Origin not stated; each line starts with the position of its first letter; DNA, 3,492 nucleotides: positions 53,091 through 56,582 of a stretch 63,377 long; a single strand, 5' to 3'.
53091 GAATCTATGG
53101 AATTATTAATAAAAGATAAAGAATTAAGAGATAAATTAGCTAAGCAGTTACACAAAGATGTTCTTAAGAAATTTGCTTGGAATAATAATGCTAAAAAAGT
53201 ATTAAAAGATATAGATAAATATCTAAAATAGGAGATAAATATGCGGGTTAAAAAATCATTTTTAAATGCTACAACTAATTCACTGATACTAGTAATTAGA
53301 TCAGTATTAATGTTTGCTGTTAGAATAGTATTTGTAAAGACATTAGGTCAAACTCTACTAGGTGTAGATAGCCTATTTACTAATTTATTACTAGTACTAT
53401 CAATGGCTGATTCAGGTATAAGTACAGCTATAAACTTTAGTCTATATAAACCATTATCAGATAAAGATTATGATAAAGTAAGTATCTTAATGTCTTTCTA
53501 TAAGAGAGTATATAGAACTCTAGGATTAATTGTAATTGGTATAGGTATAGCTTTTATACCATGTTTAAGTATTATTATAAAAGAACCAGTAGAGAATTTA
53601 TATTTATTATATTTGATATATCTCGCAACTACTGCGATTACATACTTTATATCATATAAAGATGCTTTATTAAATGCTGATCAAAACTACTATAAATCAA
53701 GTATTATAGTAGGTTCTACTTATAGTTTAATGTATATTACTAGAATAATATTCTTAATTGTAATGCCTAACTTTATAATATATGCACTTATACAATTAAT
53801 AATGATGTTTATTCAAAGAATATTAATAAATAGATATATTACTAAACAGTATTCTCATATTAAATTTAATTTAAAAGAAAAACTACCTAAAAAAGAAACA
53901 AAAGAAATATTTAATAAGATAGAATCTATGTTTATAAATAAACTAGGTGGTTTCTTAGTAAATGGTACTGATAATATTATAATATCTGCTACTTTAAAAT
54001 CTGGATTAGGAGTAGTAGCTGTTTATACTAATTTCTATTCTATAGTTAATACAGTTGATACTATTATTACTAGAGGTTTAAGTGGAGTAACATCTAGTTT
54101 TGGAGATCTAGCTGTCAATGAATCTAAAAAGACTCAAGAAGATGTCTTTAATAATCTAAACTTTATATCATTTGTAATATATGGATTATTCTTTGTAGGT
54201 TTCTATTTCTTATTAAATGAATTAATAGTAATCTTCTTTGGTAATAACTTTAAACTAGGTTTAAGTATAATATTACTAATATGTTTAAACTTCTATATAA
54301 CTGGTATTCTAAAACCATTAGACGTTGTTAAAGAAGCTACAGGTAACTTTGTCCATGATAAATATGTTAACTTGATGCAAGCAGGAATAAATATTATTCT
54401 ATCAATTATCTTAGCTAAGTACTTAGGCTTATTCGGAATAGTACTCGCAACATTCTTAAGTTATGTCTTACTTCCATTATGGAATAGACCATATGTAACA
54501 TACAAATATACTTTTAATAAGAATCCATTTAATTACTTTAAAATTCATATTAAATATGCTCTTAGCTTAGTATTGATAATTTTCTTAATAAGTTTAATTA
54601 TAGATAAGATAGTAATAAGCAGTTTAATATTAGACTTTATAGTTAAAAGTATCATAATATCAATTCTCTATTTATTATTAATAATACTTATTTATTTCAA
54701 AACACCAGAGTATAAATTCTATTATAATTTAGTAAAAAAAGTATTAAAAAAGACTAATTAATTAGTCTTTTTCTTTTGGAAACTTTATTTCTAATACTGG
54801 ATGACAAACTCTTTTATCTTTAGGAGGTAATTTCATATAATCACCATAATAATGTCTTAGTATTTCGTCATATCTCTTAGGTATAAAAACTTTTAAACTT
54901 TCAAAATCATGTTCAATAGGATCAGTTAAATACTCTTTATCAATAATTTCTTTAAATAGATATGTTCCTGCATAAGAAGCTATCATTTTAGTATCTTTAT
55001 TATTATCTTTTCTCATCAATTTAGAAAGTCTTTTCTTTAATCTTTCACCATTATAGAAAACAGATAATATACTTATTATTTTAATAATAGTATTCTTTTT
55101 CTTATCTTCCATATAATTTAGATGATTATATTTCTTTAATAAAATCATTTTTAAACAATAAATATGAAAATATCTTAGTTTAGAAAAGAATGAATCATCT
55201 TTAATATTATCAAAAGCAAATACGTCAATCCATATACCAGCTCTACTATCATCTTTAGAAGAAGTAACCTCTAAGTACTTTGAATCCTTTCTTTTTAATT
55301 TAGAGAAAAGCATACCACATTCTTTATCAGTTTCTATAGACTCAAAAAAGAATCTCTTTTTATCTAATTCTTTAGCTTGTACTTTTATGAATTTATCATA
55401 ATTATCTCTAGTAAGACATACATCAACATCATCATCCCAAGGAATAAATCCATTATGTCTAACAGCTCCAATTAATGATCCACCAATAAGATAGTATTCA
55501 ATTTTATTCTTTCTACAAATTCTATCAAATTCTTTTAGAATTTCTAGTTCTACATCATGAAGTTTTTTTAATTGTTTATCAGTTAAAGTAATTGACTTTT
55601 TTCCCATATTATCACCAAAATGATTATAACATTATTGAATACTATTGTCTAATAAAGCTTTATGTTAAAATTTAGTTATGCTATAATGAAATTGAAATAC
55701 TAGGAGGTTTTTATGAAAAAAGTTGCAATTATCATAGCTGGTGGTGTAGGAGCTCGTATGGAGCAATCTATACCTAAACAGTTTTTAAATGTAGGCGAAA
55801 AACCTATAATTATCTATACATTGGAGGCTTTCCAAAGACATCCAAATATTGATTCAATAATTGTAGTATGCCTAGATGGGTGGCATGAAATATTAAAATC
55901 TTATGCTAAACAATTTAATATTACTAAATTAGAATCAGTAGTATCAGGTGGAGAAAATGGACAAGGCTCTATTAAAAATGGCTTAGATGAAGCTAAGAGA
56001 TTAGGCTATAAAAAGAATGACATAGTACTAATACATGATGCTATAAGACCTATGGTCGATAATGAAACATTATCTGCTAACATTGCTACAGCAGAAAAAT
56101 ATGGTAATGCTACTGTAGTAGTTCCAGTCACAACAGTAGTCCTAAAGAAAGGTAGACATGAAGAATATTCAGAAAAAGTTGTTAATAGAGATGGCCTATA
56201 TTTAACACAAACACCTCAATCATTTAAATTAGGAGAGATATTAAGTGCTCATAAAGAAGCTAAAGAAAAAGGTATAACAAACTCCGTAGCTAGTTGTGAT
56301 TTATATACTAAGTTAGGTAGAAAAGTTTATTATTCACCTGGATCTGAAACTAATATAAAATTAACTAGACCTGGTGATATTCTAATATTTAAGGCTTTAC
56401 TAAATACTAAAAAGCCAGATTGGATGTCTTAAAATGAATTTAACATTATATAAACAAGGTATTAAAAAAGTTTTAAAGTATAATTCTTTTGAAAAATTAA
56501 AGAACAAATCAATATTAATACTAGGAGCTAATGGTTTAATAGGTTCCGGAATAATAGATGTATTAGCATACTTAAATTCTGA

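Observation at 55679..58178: Self-contained cytidylyltransferase / extended-SDR / AraD-epimerase operon: candidate route to an unusual CDP-pentitol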

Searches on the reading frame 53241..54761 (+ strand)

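Call 3: search_protein_families(library=pfam, proteins=[window:53241-54761:+])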
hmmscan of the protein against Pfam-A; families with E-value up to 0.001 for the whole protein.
window:53241-54761:+ (506 aa): 0 families

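Call 4: search_protein_families(library=ncbifam, proteins=[window:53241-54761:+])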
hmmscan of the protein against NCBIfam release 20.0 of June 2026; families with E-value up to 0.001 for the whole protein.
window:53241-54761:+ (506 aa): 1 family
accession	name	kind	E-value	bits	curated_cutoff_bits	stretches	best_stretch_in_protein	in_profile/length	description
NF041503.1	WZX_like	subfamily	4e-10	39.3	300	1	77-422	83-429/429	O-unit flippase-like protein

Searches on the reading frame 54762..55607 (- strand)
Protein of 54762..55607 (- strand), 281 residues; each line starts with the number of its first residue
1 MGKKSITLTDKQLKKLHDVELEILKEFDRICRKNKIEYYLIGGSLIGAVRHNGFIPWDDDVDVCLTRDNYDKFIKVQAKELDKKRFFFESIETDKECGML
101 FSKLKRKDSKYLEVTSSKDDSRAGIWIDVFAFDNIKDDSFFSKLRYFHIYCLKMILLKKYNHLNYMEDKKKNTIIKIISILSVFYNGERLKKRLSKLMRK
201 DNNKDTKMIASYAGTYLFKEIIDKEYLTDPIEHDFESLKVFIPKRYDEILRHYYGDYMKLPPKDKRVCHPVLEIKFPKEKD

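Call 3: search_protein_families(library=pfam, proteins=[window:54762-55607:-])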
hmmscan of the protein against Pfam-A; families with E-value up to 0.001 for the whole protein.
window:54762-55607:- (281 aa): 1 family
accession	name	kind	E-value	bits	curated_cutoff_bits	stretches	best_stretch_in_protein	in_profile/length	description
PF04991.19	LicD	-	5.9e-43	148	22.6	1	31-255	1-227/227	LicD family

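Call 4: search_protein_families(library=ncbifam, proteins=[window:54762-55607:-])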
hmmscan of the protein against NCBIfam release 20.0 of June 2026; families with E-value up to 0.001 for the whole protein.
window:54762-55607:- (281 aa): 1 family
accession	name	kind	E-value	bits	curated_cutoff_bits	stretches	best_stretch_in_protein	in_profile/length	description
NF045866.1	GGPL_Ptran_Mf1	equivalog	4.6e-29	102.2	225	1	20-269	5-233/240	diacylglycerol cholinephosphotransferase Mf1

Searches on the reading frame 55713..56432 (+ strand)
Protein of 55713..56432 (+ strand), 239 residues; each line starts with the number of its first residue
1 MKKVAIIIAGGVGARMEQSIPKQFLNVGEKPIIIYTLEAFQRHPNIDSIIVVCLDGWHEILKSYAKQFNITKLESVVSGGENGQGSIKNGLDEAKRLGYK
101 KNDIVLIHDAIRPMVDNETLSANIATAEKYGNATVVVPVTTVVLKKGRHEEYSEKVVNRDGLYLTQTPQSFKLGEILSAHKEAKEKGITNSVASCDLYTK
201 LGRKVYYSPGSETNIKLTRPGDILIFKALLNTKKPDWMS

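Call 3: search_protein_families(library=pfam, proteins=[window:55713-56432:+])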
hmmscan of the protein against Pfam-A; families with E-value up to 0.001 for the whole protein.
window:55713-56432:+ (239 aa): 3 families
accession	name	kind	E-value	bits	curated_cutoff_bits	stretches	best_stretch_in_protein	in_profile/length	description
PF01128.25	IspD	-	6e-42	144.3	27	1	4-231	2-220/221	2-C-methyl-D-erythritol 4-phosphate cytidylyltransferase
PF12804.13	NTP_transf_3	-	1.8e-10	41.7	27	1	5-137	1-121/160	MobA-like NTP transferase domain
PF00483.29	NTP_transferase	-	2.7e-06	27.6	21.2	1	5-137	2-138/245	Nucleotidyl transferase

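Call 4: search_protein_families(library=ncbifam, proteins=[window:55713-56432:+])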
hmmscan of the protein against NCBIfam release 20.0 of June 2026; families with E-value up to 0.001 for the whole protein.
window:55713-56432:+ (239 aa): 26 families (the best 25 are shown)
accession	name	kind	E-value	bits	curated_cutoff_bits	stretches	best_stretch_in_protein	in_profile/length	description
TIGR00453.1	ispD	equivalog_domain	3.4e-52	177.1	181.3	1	4-230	1-219/219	2-C-methyl-D-erythritol 4-phosphate cytidylyltransferase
NF001186.0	PRK00155.2-3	equivalog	2.3e-51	174.4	253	1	1-231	3-223/224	2-C-methyl-D-erythritol 4-phosphate cytidylyltransferase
NF001183.0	PRK00155.1-3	subfamily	5.5e-47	160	166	1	4-234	3-235/237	D-ribitol-5-phosphate cytidylyltransferase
NF009924.0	PRK13385.1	subfamily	1.7e-40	139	342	1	4-233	4-226/230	2-C-methyl-D-erythritol 4-phosphate cytidylyltransferase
NF006899.0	PRK09382.1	equivalog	7.6e-40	137.2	417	1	4-233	8-223/387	bifunctional 2-C-methyl-D-erythritol 4-phosphate cytidylyltransferase/2-C-methyl-D-erythritol 2,4-cyclodiphosphate synthase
NF010933.0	PRK14353.1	equivalog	2.1e-08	33.2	505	1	3-137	6-133/453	bifunctional UDP-N-acetylglucosamine diphosphorylase/glucosamine-1-phosphate N-acetyltransferase GlmU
TIGR01173.1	glmU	equivalog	3.3e-08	32.8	366.85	1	5-137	3-126/452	bifunctional UDP-N-acetylglucosamine diphosphorylase/glucosamine-1-phosphate N-acetyltransferase GlmU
TIGR03310.1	matur_MocA_YgfJ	equivalog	4.8e-08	33.2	186.45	1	5-138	2-125/188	molybdenum cofactor cytidylyltransferase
TIGR03992.1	Arch_glmU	subfamily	2.1e-07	30.2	292.1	1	5-224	3-221/393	bifunctional sugar-1-phosphate nucleotidylyltransferase/acetyltransferase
NF010932.0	PRK14352.1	equivalog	6.1e-07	28.5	611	1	4-138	8-137/488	bifunctional UDP-N-acetylglucosamine diphosphorylase/glucosamine-1-phosphate N-acetyltransferase GlmU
NF010939.0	PRK14359.1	equivalog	8.9e-07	27.8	592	1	3-126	3-117/430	bifunctional UDP-N-acetylglucosamine diphosphorylase/glucosamine-1-phosphate N-acetyltransferase GlmU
NF045495.1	AdoCbiPCobY_Meth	equivalog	4e-06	26.5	250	1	5-70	3-67/195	adenosylcobinamide-phosphate guanylyltransferase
NF010935.0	PRK14355.1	equivalog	1.2e-05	24.2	718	1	4-137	5-131/459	bifunctional UDP-N-acetylglucosamine diphosphorylase/glucosamine-1-phosphate N-acetyltransferase GlmU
NF010934.1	PRK14354.1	equivalog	1.7e-05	23.6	450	1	5-137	2-126/447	bifunctional UDP-N-acetylglucosamine diphosphorylase/glucosamine-1-phosphate N-acetyltransferase GlmU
TIGR02623.1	G1P_cyt_trans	equivalog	2.7e-05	23.8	300.25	1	5-72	3-71/255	glucose-1-phosphate cytidylyltransferase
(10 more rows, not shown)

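Call 12: search_solved_structures(query=window:55713-56432:+, max_evalue=0.00001)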
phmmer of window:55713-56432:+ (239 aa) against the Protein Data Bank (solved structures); distinct sequences matched with E-value up to 0.00001: 29.
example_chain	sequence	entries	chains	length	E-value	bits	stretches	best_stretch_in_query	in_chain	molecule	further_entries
4jis_A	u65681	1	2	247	7.3e-32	114.2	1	5-232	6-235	ribitol-5-phosphate cytidylyltransferase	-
5ddt_A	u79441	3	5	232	1.6e-30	109.8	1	5-232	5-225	2-C-methyl-D-erythritol 4-phosphate cytidylyltransferase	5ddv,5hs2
3f1c_A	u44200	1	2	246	5.4e-28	101.5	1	5-231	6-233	Putative 2-C-methyl-D-erythritol 4-phosphate cytidylyltransferase 2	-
5mrq_A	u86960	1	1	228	7.1e-28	101.1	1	5-231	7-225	2-C-methyl-D-erythritol 4-phosphate cytidylyltransferase, chloroplastic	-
5mrn_A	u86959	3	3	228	1.2e-27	100.4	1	5-231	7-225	2-C-methyl-D-erythritol 4-phosphate cytidylyltransferase, chloroplastic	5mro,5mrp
6xhp_A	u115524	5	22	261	1.2e-27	100.4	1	3-230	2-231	Ribitol-5-phosphate cytidylyltransferase 1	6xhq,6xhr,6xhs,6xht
2yc3_A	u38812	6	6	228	1.4e-27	100.2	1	5-231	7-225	2-C-METHYL-D-ERYTHRITOL 4-PHOSPHATE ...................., CHLOROPLASTIC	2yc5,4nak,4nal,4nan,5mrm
2ycm_A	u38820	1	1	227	1.5e-27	100.1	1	5-231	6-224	2-C-METHYL-D-ERYTHRITOL 4-PHOSPHATE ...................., CHLOROPLASTIC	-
1w77_A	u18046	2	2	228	1.7e-27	99.9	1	5-231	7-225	2C-METHYL-D-ERYTHRITOL 4-PHOSPHATE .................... | 2-C-methyl-D-erythritol 4-phosphate cytidylyltransferase, chloroplastic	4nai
2vsh_A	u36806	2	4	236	9.3e-27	97.5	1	5-230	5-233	2-C-METHYL-D-ERYTHRITOL 4-PHOSPHATE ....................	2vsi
1vgz_A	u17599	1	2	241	1.7e-22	83.5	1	2-232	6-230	4-diphosphocytidyl-2C-methyl-D-erythritol synthase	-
1vgw_A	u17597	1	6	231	2.1e-22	83.3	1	2-231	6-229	4-diphosphocytidyl-2C-methyl-D-erythritol synthase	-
9gby_A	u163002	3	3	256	8.6e-20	74.7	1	6-225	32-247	2-C-methyl-D-erythritol 4-phosphate cytidylyltransferase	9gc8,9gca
1vpa_A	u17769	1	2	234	7.7e-19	71.6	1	3-222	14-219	2-C-methyl-D-erythritol 4-phosphate cytidylyltransferase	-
4cvh_A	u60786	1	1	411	5.8e-18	68.7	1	4-187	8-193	ISOPRENOID SYNTHASE DOMAIN-CONTAINING PROTEIN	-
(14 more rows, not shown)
